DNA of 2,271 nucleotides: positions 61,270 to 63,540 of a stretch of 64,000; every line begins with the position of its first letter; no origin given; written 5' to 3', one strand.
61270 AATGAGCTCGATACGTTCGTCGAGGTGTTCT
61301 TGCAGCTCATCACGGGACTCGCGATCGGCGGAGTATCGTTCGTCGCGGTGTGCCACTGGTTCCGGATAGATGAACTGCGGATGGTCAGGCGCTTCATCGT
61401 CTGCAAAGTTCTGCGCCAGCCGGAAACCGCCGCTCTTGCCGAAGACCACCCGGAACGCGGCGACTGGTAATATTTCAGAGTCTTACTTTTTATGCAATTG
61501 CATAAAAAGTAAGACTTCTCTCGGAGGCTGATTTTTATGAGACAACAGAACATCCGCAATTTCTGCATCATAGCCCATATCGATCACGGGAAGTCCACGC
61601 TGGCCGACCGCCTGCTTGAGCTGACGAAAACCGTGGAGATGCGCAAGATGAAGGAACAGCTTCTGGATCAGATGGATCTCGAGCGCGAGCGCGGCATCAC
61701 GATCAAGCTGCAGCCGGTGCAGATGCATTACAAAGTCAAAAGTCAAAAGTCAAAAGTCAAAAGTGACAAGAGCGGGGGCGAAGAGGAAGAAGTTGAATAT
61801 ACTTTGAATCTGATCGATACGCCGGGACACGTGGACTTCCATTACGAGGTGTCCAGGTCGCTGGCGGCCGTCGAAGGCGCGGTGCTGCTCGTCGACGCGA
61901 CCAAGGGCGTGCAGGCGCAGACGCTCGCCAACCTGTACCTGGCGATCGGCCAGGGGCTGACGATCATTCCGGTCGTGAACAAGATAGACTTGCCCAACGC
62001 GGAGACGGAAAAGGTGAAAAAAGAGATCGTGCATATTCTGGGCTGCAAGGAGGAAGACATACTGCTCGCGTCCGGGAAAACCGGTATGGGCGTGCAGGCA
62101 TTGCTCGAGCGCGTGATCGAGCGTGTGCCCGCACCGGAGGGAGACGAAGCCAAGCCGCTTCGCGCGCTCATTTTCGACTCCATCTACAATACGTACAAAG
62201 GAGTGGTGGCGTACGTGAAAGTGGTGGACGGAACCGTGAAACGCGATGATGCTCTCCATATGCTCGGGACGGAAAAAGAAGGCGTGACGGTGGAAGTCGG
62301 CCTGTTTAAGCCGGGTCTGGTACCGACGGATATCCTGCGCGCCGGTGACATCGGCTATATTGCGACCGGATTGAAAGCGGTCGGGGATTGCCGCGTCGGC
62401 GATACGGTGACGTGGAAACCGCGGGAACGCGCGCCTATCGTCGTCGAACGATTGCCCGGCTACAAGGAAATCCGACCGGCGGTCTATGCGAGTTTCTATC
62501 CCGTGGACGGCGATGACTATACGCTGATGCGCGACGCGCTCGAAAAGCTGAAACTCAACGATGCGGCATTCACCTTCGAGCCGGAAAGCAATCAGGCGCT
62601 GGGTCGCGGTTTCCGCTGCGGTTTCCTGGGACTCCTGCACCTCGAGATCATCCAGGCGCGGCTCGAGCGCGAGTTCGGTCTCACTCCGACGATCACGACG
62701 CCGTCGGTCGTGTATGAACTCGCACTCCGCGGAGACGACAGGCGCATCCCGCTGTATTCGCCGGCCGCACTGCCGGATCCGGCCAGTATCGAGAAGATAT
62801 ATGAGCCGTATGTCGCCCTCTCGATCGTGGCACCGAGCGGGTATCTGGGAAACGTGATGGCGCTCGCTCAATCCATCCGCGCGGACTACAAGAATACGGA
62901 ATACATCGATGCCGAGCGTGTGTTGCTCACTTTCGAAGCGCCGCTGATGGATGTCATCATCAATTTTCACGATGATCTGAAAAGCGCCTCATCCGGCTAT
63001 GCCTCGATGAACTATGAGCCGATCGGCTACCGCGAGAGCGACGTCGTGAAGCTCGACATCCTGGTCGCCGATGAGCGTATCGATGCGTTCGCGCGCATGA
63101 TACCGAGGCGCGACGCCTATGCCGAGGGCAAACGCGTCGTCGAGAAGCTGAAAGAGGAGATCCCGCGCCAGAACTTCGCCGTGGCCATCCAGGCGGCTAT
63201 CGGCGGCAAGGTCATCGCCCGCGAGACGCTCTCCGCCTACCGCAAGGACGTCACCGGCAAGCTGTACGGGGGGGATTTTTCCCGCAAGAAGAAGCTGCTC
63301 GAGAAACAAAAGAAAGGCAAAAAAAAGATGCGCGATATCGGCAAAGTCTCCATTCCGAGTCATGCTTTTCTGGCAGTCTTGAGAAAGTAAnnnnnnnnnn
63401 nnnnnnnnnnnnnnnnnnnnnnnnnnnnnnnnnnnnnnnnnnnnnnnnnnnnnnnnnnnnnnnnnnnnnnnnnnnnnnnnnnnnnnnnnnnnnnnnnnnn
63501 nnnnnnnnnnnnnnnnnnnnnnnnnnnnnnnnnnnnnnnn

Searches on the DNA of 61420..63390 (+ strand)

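Call 60: search_dna_similar(query=window:61476-61519:+, collection=plasmids, mode=distant, max_evalue=1, max_rows=10)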
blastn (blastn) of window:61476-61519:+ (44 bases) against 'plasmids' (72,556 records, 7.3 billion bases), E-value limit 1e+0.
No match.

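Call 61: search_dna_similar(query=window:61476-61519:+, collection=phages, mode=distant, max_evalue=1, max_rows=10)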
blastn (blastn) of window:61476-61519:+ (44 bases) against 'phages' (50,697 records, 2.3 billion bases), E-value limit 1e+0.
Records with a match: 2; places in all: 4; records where one place covers at least 80% of the query: 0.
Best place of each record, by identity: 80-90% 2.
By first word of the organism name: Clostridioides 2.
By host as written in the record: - 2.
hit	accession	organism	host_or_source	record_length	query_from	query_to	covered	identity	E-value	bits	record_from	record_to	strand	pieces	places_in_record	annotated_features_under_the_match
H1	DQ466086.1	Clostridioides phage phiC2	-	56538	12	38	61%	88.9%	8e-1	37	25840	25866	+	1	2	hypothetical protein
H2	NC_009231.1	Clostridioides phage phiC2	-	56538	12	38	61%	88.9%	8e-1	37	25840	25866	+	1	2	hypothetical protein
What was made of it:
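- On MITE: No IS with matching ends appears in the plasmid or phage records (calls 60, 61).
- Tried and rejected: Nothing relevant (calls 60, 61).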

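Call 73: search_rna_families(source=window, start=61420, end=61600, threshold=evalue, max_evalue=1)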
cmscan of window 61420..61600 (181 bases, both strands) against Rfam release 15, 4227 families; matches with E-value up to 1: 13.
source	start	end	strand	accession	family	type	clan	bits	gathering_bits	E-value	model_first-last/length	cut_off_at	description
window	61478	61517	-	RF04239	mir-4679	Gene; miRNA;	-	22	88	0.04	1-75/75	no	mir-4679 microRNA precursor family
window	61472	61526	+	RF01024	mir-944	Gene; miRNA;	-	21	100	0.13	1-88/88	no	mir-944 microRNA precursor family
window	61479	61516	-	RF03743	MIR7696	Gene; miRNA;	-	20.5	83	0.1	1-88/88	no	MIR7696 microRNA precursor family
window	61479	61516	+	RF03578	mir-3910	Gene; miRNA;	-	19.8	95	0.1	22-61/82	no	mir-3910 microRNA precursor family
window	61479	61516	-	RF03578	mir-3910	Gene; miRNA;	-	19.8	95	0.1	22-61/82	no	mir-3910 microRNA precursor family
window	61475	61519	-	RF03904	MIR7991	Gene; miRNA;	-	19.6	58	0.074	1-47/47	no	MIR7991 microRNA precursor family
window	61479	61516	-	RF03816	MIR6297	Gene; miRNA;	-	19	114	0.28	1-107/107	no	MIR6297 microRNA precursor family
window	61478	61517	+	RF00650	mir-153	Gene; miRNA;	-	18.9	54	0.28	1-73/73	no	mir-153 microRNA precursor family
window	61476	61519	-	RF00650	mir-153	Gene; miRNA;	-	18.8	54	0.29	1-73/73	no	mir-153 microRNA precursor family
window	61478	61516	-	RF04140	mir-3118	Gene; miRNA;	-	18.5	89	0.32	10-69/76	no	mir-3118 microRNA precursor family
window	61474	61526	-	RF01024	mir-944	Gene; miRNA;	-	17.9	100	0.76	1-88/88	no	mir-944 microRNA precursor family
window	61478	61516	-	RF00909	mir-883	Gene; miRNA;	-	16.2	85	0.86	1-77/77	no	mir-883 microRNA precursor family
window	61547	61600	-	RF02746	AsrC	Gene; antisense;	-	12.5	111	0.054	62-115/886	5'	antisense RNA of rseC mRNA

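Call 87: search_rna_families(sources=[L001, L003, L004, L005, L007, L008, L011, L012], threshold=gathering)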
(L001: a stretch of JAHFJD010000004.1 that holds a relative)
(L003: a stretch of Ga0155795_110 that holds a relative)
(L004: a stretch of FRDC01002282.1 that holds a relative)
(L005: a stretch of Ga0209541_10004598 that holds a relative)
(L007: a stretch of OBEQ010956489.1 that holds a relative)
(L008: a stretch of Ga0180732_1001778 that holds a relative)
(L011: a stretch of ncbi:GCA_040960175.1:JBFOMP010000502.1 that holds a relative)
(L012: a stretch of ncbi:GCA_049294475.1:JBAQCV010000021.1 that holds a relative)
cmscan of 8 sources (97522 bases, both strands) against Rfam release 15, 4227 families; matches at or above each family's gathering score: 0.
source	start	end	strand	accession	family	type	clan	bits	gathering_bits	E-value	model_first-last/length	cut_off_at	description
